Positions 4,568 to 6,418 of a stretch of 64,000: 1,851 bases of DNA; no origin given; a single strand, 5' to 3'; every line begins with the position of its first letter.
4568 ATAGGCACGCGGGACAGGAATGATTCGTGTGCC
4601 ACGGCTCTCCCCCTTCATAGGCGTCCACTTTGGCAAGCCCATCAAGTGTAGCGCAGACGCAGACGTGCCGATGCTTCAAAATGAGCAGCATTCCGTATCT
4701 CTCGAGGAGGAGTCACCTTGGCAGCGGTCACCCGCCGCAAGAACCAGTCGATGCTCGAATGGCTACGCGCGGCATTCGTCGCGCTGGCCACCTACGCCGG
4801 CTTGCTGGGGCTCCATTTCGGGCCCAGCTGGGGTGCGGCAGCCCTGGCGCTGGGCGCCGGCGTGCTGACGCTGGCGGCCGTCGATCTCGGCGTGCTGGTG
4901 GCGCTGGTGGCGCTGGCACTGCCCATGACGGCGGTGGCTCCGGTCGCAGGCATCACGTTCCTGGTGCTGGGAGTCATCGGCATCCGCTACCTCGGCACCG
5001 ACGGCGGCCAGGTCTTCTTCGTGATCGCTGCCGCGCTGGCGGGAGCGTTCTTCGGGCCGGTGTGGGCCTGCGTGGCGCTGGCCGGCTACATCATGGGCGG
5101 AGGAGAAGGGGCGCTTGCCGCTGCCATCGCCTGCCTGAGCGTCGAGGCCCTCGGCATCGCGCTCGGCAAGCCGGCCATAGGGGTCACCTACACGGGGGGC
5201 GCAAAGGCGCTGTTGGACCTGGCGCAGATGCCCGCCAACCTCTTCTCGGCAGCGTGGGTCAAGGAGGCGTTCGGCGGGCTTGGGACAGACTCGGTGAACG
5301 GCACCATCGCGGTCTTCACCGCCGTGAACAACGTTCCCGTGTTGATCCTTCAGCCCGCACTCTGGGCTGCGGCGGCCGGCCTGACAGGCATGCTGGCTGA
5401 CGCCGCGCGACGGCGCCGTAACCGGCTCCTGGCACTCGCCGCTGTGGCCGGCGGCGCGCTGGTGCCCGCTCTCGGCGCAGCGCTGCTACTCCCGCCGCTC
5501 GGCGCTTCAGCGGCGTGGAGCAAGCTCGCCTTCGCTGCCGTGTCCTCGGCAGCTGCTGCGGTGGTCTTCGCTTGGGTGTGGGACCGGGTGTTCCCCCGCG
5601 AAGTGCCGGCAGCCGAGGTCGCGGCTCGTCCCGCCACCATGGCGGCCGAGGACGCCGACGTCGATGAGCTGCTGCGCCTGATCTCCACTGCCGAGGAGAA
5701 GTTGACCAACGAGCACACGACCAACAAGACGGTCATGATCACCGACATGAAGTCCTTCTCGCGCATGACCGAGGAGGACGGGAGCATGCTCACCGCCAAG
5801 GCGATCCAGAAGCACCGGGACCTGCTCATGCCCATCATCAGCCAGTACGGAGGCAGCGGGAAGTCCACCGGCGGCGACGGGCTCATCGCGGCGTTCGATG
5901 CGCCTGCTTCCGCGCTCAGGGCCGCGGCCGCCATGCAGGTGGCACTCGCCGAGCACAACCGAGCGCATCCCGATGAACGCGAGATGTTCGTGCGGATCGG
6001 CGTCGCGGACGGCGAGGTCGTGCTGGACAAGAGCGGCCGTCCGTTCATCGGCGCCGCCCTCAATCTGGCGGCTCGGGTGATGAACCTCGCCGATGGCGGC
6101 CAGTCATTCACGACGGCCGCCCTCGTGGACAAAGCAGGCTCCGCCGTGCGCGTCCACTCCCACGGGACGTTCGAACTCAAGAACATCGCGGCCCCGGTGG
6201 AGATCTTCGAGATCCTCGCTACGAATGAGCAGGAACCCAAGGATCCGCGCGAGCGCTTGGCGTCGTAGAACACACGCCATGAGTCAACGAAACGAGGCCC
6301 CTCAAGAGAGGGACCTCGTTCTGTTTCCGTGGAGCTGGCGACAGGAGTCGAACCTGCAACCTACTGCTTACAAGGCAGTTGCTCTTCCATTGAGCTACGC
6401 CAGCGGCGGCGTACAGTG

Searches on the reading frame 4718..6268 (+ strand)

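Call 92: search_protein_families(library=pfam, proteins=[window:4718-6268:+], max_evalue=0.00001)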
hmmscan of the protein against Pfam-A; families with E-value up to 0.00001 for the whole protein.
window:4718-6268:+ (516 aa): 1 family
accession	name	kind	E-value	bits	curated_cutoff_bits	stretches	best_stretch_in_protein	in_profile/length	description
PF00211.25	Guanylate_cyc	-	2.5e-06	27.6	21.9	1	332-462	4-144/183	Adenylate and Guanylate cyclase catalytic domain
